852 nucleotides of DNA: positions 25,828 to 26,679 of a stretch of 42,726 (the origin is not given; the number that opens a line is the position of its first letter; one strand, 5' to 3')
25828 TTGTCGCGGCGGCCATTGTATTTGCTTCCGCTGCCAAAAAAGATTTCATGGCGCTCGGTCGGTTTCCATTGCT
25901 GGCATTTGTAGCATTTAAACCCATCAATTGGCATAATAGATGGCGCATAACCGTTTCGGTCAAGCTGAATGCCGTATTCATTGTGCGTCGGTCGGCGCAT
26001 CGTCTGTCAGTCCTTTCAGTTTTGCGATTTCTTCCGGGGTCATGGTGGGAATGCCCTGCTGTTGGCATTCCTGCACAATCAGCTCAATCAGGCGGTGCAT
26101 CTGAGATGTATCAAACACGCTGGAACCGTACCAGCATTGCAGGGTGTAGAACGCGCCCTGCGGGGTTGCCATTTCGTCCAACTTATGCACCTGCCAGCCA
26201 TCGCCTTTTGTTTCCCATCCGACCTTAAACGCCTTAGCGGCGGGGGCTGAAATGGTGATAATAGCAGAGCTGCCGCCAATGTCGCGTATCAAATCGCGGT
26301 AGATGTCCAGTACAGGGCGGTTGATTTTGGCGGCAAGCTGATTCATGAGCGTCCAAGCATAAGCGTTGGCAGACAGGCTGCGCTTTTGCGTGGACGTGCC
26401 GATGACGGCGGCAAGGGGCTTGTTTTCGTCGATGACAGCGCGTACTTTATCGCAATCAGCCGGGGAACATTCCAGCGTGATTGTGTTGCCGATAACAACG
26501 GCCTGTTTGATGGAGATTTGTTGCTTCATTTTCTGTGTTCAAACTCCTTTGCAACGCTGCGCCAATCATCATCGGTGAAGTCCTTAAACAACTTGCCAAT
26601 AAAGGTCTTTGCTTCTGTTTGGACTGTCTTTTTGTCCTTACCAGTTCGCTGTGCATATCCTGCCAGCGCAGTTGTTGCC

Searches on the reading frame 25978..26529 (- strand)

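Call 12: search_protein_families(library=phrogs, proteins=[window:25978-26529:-], max_evalue=0.001)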
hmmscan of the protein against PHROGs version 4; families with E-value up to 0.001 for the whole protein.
window:25978-26529:- (183 aa): 1 family
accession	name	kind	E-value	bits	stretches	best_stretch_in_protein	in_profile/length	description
phrog_72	-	DNA, RNA and nucleotide metabolism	3.7e-13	50.9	1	32-170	34-150/161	NinB/ Orf homologous recombination mediator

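Call 13: search_protein_families(library=pfam, proteins=[window:25978-26529:-], max_evalue=0.001)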
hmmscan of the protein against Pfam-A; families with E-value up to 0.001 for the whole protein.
window:25978-26529:- (183 aa): 0 families
